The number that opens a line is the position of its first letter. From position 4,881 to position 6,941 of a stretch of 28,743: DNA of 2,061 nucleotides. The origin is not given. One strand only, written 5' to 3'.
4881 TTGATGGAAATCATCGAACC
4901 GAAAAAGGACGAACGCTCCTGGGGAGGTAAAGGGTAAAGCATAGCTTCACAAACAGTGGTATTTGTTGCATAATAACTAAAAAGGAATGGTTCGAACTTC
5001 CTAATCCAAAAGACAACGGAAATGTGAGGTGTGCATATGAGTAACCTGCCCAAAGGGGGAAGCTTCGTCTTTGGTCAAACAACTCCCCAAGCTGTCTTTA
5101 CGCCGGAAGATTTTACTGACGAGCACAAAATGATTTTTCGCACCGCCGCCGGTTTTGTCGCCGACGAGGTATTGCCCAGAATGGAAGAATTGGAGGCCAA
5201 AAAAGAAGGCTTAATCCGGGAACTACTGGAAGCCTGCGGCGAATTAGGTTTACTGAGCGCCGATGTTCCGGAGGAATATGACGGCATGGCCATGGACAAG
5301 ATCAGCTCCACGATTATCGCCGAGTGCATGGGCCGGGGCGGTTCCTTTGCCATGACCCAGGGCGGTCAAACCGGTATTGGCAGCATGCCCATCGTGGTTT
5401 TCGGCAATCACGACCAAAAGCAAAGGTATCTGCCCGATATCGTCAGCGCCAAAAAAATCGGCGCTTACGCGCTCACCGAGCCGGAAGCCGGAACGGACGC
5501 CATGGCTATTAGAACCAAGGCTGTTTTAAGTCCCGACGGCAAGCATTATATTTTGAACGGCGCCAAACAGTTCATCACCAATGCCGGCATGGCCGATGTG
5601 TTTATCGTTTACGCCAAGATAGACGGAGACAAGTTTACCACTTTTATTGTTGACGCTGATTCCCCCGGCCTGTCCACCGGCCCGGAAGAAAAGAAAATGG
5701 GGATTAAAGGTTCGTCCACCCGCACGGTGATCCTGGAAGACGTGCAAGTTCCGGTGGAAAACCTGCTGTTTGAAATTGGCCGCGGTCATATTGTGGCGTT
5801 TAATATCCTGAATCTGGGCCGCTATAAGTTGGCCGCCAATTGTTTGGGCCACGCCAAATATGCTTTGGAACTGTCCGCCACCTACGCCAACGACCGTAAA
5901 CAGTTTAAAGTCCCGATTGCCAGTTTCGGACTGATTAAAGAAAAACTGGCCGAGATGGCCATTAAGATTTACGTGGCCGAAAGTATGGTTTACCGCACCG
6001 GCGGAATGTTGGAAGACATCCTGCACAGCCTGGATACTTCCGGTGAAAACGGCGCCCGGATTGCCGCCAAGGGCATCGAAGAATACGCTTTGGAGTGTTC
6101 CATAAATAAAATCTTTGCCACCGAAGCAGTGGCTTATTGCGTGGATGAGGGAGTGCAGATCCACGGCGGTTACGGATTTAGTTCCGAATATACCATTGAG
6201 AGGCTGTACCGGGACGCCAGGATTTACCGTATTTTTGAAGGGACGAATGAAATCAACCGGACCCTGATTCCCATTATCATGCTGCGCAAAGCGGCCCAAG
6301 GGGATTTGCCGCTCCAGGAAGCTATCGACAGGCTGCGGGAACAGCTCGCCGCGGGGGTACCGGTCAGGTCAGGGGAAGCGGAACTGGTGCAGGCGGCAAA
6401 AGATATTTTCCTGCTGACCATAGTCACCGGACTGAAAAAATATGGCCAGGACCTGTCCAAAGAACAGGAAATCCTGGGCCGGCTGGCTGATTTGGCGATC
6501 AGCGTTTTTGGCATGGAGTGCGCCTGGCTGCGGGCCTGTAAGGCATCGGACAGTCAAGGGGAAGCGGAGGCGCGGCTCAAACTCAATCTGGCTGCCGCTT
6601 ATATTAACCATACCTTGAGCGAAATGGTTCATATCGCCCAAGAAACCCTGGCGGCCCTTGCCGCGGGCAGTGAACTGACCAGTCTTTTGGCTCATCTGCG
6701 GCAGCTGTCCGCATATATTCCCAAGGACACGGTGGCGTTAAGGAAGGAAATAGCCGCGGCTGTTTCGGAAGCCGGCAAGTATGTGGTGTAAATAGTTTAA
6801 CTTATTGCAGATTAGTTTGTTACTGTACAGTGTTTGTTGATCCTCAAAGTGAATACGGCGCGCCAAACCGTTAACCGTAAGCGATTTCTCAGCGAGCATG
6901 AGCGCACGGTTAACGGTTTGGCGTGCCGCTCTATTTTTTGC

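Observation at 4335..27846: Dispersed family of hairpin elements with compensatory stem changes and an invariant apex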

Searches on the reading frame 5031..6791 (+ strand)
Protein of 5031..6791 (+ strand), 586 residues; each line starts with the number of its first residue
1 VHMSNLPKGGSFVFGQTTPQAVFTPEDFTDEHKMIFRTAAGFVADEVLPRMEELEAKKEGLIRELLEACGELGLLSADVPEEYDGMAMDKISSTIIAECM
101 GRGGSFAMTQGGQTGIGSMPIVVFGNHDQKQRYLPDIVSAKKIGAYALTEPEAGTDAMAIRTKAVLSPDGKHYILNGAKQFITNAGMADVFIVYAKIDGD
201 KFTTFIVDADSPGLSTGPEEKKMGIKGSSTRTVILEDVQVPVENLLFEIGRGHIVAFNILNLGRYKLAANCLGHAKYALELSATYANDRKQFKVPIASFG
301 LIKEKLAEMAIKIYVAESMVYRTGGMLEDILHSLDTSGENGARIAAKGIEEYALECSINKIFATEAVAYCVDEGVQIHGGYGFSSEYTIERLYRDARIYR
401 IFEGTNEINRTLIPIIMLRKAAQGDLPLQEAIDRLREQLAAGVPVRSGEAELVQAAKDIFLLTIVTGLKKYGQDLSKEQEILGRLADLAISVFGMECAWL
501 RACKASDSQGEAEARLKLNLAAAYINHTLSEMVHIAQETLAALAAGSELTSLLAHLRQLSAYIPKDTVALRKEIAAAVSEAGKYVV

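Call 12: find_related_loci(query=window:5031-6791:+, collection=genome_contigs, flank=3000)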
Query window:5031-6791:+ (586 aa) in genome_contigs; peptide patterns used: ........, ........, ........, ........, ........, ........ (x = any residue, [..] = any of these).
600 stretches matched a pattern (row limit reached: there are more); 593 encode a relative of the query (tblastn E <= 1e-3); the best 80 are kept; 80 distinct loci.
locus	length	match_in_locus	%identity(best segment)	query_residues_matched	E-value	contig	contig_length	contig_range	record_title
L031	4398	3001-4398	82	2-467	0e+0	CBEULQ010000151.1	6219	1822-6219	MAG TPA_asm: uncultured Desulfocucumis sp. isolate SRR13515399_metabat2_4 genome assembly, contig: ERZ25074858.713, whol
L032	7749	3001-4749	63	3-585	0e+0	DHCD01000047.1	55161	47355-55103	MAG TPA_asm: Syntrophomonas sp. UBA4911 UBA4911_contig_1497, whole genome shotgun sequence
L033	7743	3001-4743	62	3-585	0e+0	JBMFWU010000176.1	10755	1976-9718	MAG: Syntrophobacteraceae bacterium isolate KM4364-26 NODE_3033_length_10755_cov_8.609720, whole genome shotgun sequence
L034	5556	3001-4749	53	2-585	0e+0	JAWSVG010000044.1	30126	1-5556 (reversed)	MAG: Desulfocapsaceae bacterium isolate BHT14_PBSA_del1 B8PBSAT2_contig_99, whole genome shotgun sequence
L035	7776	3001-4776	53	1-586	0e+0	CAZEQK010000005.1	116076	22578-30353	MAG TPA_asm: uncultured Bacillaceae bacterium isolate SRP323688_co1_29 genome assembly, contig: NODE_324_length_116076_c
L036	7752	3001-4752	54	8-586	0e+0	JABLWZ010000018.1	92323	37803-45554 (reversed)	MAG: Bacillota bacterium isolate Ch109 contig18, whole genome shotgun sequence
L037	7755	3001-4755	52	8-586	0e+0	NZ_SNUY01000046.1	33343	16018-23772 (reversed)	Halalkalibacterium halodurans strain DSM 497 Scaffold46, whole genome shotgun sequence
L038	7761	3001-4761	54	5-586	0e+0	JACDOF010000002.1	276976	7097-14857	MAG: Brevibacillus sp. isolate GB_MAG14_061 c_000000000025, whole genome shotgun sequence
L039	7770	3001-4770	52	3-586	0e+0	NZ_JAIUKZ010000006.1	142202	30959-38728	Bacillus sp. RAR_GA_16 000010F, whole genome shotgun sequence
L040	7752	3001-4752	53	9-586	0e+0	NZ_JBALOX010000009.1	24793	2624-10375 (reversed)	Bacillus sp. JJ1521 JJ-1521_contig_9, whole genome shotgun sequence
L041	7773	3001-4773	50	3-586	0e+0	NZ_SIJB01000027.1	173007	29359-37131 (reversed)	Chengkuizengella marina strain YPA3-1-1 contig27, whole genome shotgun sequence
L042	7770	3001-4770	53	2-586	0e+0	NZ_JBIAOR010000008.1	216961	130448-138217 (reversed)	Brevibacillus sp. NPDC003359 NPDC003359_401_C7.ctg-0008, whole genome shotgun sequence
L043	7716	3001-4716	52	3-578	0e+0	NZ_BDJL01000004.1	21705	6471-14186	Carboxydothermus islandicus strain SET IS-9, whole genome shotgun sequence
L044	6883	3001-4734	55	8-584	0e+0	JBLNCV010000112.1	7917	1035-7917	MAG: Syntrophothermus sp. isolate MAG116 PRJNA950955_bin24_renamed_111, whole genome shotgun sequence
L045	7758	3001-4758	53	6-586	0e+0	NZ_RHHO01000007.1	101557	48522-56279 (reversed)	Brevibacillus borstelensis strain NRRL NRS 818 contig_7, whole genome shotgun sequence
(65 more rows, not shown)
